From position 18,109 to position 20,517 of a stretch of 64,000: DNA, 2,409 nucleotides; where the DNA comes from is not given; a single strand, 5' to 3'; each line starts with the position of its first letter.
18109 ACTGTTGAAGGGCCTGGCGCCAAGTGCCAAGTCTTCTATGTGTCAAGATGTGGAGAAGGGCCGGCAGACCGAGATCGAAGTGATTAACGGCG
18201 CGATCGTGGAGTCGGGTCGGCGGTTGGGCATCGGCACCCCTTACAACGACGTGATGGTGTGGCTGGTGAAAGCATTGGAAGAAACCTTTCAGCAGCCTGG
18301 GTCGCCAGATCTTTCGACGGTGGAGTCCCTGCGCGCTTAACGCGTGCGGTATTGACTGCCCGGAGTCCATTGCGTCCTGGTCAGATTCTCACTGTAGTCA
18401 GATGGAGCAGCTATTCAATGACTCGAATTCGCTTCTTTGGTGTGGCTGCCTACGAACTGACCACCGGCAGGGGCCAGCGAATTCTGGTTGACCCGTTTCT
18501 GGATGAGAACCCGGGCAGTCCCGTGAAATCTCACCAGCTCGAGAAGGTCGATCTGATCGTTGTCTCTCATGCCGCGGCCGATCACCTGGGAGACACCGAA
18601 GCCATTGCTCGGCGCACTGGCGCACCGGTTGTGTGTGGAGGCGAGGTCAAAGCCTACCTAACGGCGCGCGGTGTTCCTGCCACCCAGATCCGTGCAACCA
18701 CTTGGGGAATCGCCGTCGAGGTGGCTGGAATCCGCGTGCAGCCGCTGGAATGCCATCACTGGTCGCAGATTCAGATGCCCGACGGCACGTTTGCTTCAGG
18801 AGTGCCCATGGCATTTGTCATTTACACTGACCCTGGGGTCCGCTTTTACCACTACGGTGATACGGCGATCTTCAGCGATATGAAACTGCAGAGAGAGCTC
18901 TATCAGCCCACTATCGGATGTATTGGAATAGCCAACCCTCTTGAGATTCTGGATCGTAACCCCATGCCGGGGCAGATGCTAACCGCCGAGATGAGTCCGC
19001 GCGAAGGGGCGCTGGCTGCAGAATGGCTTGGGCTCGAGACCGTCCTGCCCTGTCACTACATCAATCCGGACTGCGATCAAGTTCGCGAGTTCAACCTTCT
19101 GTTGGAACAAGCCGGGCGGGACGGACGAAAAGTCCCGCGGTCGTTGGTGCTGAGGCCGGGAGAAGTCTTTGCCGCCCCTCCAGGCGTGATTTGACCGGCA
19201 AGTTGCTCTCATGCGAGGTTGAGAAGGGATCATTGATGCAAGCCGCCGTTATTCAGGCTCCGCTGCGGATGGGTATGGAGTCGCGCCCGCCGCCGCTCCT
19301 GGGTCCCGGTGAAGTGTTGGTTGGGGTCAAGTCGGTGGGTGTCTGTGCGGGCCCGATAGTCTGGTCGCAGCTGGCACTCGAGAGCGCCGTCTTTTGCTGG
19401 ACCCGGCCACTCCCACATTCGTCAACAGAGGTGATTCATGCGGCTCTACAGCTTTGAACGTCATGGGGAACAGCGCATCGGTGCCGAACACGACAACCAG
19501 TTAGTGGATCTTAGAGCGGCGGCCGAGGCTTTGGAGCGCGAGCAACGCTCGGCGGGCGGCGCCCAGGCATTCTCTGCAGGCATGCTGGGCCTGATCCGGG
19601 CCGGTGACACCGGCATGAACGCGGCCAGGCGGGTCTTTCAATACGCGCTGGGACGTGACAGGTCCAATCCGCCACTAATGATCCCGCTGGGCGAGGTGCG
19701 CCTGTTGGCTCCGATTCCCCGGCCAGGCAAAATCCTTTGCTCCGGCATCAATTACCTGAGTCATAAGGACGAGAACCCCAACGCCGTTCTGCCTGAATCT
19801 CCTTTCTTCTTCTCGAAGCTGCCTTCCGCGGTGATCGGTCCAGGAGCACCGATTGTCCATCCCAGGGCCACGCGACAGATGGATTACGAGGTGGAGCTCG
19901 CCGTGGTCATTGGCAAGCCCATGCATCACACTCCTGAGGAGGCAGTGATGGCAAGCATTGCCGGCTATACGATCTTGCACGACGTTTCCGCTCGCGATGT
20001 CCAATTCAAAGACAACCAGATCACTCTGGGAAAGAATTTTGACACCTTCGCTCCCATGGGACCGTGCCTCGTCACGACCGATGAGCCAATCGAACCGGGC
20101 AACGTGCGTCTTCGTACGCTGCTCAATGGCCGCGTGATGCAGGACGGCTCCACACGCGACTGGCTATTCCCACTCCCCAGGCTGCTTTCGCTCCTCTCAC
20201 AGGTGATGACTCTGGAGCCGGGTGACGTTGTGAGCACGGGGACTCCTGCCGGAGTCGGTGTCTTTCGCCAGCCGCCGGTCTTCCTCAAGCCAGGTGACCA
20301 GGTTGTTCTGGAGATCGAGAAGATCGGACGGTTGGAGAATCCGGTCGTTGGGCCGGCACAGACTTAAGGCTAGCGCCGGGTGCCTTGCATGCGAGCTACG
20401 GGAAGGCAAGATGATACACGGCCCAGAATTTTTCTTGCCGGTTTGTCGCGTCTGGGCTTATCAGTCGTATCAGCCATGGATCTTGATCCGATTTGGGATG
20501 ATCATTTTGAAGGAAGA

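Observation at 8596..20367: Plus-strand catabolic gene cluster with unusual enzyme mix, possibly for a branched or unusual plant-derived sugar acid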

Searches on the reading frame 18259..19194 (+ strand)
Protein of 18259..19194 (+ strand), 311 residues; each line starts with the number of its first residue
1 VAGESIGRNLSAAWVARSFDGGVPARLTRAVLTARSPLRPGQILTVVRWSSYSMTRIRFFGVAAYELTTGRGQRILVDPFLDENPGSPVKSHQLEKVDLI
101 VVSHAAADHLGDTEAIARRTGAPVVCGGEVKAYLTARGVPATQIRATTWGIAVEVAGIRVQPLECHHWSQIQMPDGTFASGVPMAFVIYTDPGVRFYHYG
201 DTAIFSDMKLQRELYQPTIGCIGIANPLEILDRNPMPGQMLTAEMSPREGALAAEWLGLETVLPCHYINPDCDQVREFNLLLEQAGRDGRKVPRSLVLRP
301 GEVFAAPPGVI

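Call 3: search_protein_families(library=pfam, proteins=[window:18259-19194:+])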
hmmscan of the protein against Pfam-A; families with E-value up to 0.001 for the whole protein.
window:18259-19194:+ (311 aa): 3 families
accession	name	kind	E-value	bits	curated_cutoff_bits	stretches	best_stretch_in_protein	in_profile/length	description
PF12706.13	Lactamase_B_2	-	3.7e-23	82.6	27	1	74-267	2-200/200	Beta-lactamase superfamily domain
PF13483.12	Lactamase_B_3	-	7.3e-12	46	24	1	56-265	1-159/160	Beta-lactamase superfamily domain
PF00753.33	Lactamase_B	-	2.9e-08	34.3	22.7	1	60-139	4-86/196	Metallo-beta-lactamase superfamily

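Call 4: search_protein_families(library=ncbifam, proteins=[window:18259-19194:+])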
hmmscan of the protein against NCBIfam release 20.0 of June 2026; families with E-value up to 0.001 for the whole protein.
window:18259-19194:+ (311 aa): 4 families
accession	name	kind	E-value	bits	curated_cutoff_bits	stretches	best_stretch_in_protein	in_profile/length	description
NF001911.0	PRK00685.1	equivalog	4e-42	144.2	144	1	56-267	2-194/228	metal-dependent hydrolase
NF033105.1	bla_subclass_B3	equivalog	3.1e-05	23.4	240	1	93-136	58-101/257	subclass B3 metallo-beta-lactamase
NF033106.1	blaL1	exception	3.9e-05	22.7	560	1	95-138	96-138/290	L1 family subclass B3 metallo-beta-lactamase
NF041804.1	MBL_fold_SolJ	exception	0.00083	18.6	350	0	56-163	13-116/224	solanimycin biosynthesis MBL-fold hydrolase SolJ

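Call 73: search_solved_structures(query=window:18418-19194:+, max_evalue=0.001)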
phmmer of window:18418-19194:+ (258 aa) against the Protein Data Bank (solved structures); distinct sequences matched with E-value up to 0.001: 5.
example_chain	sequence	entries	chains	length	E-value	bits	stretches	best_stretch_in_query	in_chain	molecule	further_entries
3x2y_A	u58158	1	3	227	2.3e-19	73.1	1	4-160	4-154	UPF0173 metal-dependent hydrolase TM_1162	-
3x2z_A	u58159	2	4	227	6.4e-19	71.6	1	4-160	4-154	UPF0173 metal-dependent hydrolase TM_1162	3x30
3x2x_A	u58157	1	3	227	1.6e-17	67.1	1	4-160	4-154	UPF0173 metal-dependent hydrolase TM_1162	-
7e3v_A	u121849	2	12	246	1.9e-16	63.6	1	3-162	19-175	UPF0173 metal-dependent hydrolase C7P97_11315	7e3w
6hrg_A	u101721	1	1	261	7.5e-16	61.6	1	3-173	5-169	UPF0173 metal-dependent hydrolase Igni_1254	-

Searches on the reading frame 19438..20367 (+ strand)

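Call 3: search_protein_families(library=pfam, proteins=[window:19438-20367:+])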
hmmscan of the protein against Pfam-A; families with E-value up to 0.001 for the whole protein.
window:19438-20367:+ (309 aa): 1 family
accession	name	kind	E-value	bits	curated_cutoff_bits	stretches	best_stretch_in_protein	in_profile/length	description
PF01557.24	FAA_hydrolase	-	6.4e-69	232.3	23.9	1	98-304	1-214/214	Fumarylacetoacetate (FAA) hydrolase C-terminal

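Call 4: search_protein_families(library=ncbifam, proteins=[window:19438-20367:+])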
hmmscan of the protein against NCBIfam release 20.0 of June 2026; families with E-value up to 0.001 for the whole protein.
window:19438-20367:+ (309 aa): 7 families
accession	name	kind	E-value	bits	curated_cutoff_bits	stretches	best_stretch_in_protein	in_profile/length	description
NF053535.1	DhyDRhmHlse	equivalog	2.7e-52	177.8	500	1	84-304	58-279/284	2,4-didehydro-3-deoxy-L-rhamnonate hydrolase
TIGR02303.1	HpaG-C-term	equivalog_domain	3.8e-47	160.8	276.4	1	84-304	31-243/245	4-hydroxyphenylacetate degradation bifunctional isomerase/decarboxylase, C-terminal subunit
NF009399.0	PRK12764.1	equivalog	1e-38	133.6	444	1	94-299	19-222/501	fumarylacetoacetate hydrolase family protein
NF011750.0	PRK15203.1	equivalog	1.1e-36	126.6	811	1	97-304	223-423/429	4-hydroxyphenylacetate degradation bifunctional isomerase/decarboxylase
NF007967.0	PRK10691.1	equivalog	6.8e-31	107.3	201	1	98-277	18-200/219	fumarylacetoacetate hydrolase family protein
TIGR02305.1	HpaG-N-term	equivalog_domain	4.7e-29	101.4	228.65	1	111-303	22-205/205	4-hydroxyphenylacetate degradation bifunctional isomerase/decarboxylase, N-terminal subunit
TIGR01266.1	fum_ac_acetase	equivalog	0.00058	18.8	375.3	0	144-203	193-258/420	fumarylacetoacetase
